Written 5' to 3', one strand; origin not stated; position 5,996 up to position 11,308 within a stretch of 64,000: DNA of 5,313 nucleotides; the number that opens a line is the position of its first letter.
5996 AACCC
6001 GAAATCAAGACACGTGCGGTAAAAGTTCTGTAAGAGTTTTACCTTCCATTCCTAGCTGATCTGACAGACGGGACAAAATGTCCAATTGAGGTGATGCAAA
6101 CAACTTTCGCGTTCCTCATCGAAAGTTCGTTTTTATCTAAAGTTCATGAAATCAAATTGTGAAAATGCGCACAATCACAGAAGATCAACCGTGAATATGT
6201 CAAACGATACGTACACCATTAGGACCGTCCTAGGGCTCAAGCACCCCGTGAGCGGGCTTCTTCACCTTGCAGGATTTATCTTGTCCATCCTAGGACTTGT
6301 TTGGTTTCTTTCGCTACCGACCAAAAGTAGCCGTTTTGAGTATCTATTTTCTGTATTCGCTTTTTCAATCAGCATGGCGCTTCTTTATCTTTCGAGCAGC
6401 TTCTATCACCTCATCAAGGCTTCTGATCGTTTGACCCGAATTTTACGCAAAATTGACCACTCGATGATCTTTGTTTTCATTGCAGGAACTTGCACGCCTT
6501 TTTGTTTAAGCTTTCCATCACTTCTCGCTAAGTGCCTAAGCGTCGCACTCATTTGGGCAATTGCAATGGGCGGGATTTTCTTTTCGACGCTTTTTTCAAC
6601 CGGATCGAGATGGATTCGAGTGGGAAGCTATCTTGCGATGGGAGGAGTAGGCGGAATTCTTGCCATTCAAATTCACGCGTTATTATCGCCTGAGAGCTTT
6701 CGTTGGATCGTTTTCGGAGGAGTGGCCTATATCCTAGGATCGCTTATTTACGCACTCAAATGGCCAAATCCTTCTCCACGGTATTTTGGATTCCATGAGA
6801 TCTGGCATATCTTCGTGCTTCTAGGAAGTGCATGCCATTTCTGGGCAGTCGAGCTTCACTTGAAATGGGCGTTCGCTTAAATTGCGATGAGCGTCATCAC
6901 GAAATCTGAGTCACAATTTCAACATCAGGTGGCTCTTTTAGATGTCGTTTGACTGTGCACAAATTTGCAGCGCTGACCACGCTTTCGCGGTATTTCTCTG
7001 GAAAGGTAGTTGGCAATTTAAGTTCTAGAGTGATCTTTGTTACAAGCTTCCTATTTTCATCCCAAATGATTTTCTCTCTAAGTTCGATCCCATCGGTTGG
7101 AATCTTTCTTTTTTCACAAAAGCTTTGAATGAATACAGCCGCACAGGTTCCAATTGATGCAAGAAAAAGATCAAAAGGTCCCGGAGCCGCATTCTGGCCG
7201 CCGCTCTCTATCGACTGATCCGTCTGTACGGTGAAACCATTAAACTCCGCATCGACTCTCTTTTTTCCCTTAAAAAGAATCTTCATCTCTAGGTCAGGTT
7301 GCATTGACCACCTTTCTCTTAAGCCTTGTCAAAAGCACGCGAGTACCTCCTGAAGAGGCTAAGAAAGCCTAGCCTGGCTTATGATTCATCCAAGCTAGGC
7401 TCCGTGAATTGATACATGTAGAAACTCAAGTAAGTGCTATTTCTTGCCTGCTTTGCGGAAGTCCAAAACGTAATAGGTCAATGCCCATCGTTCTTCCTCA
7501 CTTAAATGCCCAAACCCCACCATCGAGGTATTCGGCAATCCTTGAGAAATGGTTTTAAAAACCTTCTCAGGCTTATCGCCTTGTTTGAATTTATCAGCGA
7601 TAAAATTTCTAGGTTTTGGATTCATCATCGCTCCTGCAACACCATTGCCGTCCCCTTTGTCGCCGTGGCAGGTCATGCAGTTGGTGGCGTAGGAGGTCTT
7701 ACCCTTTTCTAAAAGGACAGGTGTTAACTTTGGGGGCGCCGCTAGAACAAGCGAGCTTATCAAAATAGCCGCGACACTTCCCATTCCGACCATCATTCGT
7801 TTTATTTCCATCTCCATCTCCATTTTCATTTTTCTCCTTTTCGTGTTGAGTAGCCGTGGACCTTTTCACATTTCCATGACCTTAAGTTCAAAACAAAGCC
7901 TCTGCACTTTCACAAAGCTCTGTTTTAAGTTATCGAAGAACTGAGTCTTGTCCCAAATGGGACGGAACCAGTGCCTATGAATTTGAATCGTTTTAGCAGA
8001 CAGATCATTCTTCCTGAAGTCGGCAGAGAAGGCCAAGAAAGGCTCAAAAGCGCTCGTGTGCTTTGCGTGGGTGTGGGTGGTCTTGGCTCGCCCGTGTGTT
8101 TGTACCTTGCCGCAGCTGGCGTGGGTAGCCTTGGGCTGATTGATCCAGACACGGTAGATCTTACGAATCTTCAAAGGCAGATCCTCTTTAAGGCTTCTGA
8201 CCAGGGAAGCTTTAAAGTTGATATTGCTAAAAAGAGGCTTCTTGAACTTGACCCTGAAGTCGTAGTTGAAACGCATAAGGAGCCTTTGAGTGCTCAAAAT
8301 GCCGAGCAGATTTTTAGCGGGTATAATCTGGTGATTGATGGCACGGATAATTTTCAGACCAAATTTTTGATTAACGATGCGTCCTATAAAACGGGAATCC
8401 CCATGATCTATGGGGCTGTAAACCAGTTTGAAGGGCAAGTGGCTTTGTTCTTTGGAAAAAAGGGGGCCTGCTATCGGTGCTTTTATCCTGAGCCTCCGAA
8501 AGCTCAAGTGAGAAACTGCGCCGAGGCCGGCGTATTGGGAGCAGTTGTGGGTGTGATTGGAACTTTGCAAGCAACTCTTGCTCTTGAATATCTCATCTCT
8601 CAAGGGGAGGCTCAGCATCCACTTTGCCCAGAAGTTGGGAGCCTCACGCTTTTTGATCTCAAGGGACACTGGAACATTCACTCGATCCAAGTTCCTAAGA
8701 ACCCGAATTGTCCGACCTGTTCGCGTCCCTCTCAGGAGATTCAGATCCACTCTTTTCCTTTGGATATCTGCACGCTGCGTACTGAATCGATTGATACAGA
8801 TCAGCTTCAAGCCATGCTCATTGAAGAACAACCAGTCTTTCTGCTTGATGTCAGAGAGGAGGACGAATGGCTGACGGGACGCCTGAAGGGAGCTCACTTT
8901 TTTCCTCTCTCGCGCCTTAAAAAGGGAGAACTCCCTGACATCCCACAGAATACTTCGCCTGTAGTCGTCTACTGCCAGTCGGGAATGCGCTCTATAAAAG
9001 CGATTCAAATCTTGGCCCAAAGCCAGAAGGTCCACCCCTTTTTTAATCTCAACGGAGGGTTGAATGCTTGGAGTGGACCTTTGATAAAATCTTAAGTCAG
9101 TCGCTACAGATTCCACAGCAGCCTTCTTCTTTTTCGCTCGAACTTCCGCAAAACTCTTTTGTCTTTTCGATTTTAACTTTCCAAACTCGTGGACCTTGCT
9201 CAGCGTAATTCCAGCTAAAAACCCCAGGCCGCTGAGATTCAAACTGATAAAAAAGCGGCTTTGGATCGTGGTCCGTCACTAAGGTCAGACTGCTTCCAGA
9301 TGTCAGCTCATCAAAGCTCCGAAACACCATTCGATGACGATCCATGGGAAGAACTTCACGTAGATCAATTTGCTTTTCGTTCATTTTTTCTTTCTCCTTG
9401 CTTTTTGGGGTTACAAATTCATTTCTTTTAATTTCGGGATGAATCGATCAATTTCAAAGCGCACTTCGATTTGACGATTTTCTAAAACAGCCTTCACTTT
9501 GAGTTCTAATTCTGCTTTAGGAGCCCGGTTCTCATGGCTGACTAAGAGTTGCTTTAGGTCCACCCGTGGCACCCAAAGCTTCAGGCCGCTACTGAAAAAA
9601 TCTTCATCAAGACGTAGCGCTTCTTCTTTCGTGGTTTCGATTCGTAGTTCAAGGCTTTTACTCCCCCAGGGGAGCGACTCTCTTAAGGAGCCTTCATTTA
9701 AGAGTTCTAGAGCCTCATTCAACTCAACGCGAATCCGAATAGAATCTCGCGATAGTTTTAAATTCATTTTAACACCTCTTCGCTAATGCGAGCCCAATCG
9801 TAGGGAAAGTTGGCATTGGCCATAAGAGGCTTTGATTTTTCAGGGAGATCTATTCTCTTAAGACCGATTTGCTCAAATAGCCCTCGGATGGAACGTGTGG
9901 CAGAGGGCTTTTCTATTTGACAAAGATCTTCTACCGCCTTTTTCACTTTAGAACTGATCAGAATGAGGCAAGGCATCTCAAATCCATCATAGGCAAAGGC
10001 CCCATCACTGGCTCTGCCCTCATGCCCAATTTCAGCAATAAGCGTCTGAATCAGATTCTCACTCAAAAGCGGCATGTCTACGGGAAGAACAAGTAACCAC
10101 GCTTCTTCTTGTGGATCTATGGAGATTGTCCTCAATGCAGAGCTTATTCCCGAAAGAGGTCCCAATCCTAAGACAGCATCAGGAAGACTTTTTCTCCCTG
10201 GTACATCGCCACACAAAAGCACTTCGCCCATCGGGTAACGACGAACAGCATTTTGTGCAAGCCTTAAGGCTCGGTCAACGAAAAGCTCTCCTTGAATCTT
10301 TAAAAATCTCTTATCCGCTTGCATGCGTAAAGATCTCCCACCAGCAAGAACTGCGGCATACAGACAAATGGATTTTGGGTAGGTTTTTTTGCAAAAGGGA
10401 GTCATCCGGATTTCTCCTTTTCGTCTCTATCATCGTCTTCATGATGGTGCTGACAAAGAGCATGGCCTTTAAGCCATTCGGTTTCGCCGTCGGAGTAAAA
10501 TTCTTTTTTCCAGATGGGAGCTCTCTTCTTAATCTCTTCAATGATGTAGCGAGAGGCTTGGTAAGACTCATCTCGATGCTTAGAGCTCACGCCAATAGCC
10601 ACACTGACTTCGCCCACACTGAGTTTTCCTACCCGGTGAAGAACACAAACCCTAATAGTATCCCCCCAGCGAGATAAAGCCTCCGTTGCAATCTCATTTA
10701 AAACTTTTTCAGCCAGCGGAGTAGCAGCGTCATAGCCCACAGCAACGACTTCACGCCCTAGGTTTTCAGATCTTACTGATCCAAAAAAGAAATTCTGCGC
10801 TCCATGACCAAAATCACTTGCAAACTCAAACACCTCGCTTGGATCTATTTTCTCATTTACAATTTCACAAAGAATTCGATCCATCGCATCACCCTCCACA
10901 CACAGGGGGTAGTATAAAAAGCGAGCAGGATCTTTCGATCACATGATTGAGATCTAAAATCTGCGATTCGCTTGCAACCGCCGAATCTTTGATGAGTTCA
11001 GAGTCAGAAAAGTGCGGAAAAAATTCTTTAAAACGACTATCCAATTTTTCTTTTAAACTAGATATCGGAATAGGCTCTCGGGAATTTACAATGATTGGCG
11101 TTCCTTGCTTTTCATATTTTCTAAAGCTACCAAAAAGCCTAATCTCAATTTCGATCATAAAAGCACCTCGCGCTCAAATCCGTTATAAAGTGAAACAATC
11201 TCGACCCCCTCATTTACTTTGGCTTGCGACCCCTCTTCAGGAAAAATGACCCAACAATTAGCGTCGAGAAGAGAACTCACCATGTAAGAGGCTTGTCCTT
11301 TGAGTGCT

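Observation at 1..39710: Satellite/tycheposon-like element apparently carrying a whole nitrate-to-NO respiration kit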

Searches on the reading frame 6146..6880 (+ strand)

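Call 4: search_protein_families(library=pfam, proteins=[window:6146-6880:+], max_evalue=0.01)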
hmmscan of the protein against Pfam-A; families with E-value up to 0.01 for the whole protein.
window:6146-6880:+ (244 aa): 1 family
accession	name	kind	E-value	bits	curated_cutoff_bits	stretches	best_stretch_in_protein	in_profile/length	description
PF03006.26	HlyIII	-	1.3e-40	139.8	26.2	1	34-232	7-224/224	Haemolysin-III related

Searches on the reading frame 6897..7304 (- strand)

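Call 4: search_protein_families(library=pfam, proteins=[window:6897-7304:-], max_evalue=0.01)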
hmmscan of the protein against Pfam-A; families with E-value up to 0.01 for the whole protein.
window:6897-7304:- (135 aa): 1 family
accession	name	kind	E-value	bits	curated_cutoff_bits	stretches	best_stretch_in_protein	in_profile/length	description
PF02566.24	OsmC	-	5e-15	56.2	27.5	1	36-130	1-99/100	OsmC-like protein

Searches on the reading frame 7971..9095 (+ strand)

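Call 61: search_protein_families(library=pfam, proteins=[window:7971-9095:+], max_evalue=0.01)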
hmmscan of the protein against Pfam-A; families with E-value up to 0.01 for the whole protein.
window:7971-9095:+ (374 aa): 2 families
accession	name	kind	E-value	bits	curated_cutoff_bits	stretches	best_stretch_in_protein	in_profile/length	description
PF00899.27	ThiF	-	2.6e-73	246.6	28.1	1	8-249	1-238/238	ThiF family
PF00581.25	Rhodanese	-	6.8e-16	59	22.2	1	276-368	2-100/102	Rhodanese-like domain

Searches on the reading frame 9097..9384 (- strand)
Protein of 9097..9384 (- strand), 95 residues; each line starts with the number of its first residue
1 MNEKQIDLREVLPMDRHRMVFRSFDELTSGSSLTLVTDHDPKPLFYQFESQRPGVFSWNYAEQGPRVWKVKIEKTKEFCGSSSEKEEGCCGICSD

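Call 5: search_protein_families(library=pfam, proteins=[window:9097-9384:-], max_evalue=0.01)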
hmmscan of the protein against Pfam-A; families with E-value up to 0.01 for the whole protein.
window:9097-9384:- (95 aa): 1 family
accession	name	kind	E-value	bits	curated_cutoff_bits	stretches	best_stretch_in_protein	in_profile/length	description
PF10006.14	DUF2249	-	1.2e-26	92.8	29.5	1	6-74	2-70/70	Uncharacterized conserved protein (DUF2249)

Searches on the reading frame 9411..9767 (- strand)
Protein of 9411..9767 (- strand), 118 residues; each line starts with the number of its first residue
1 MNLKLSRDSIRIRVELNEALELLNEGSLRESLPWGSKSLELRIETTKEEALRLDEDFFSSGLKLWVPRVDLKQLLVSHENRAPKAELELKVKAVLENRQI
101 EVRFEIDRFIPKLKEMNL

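Call 5: search_protein_families(library=pfam, proteins=[window:9411-9767:-], max_evalue=0.01)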
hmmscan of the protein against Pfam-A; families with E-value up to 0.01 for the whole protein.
window:9411-9767:- (118 aa): 1 family
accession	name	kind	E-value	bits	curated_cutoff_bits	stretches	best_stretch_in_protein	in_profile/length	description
PF22668.1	DUF7009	-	4.6e-06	27.3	27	1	1-79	1-78/119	Family of unknown function (DUF7009)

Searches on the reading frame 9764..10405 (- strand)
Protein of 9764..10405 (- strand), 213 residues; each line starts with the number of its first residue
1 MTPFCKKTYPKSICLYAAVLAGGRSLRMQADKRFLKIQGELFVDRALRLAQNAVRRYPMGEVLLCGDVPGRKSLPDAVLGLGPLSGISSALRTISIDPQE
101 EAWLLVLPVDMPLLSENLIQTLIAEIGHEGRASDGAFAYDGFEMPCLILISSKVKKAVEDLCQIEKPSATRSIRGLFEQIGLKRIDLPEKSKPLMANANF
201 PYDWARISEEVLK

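Call 5: search_protein_families(library=pfam, proteins=[window:9764-10405:-], max_evalue=0.01)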
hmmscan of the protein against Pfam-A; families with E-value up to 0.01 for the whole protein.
window:9764-10405:- (213 aa): 1 family
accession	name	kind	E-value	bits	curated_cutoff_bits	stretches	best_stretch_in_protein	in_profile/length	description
PF12804.13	NTP_transf_3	-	7.7e-21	75.4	27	1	17-163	1-146/160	MobA-like NTP transferase domain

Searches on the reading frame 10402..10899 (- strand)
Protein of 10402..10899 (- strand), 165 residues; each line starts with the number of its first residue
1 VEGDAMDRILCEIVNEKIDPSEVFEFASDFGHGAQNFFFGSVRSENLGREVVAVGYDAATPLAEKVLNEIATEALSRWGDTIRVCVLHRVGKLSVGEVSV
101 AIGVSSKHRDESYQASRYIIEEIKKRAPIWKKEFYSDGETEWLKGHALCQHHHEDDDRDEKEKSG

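Call 5: search_protein_families(library=pfam, proteins=[window:10402-10899:-], max_evalue=0.01)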
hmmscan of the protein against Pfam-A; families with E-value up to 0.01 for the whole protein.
window:10402-10899:- (165 aa): 1 family
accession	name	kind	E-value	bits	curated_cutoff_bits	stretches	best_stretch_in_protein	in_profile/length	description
PF02391.22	MoaE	-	1.7e-30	105.9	23.4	1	14-126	2-114/114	MoaE protein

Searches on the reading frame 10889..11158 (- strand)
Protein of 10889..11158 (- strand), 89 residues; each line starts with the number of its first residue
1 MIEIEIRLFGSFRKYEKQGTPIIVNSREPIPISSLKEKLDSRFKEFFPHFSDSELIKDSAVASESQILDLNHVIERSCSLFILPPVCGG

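Call 5: search_protein_families(library=pfam, proteins=[window:10889-11158:-], max_evalue=0.01)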
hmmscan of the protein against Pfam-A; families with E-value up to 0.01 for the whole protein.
window:10889-11158:- (89 aa): 1 family
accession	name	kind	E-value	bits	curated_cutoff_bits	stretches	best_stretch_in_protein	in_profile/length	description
PF02597.26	ThiS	-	0.0015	19.5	22.5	1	6-89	1-76/76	ThiS family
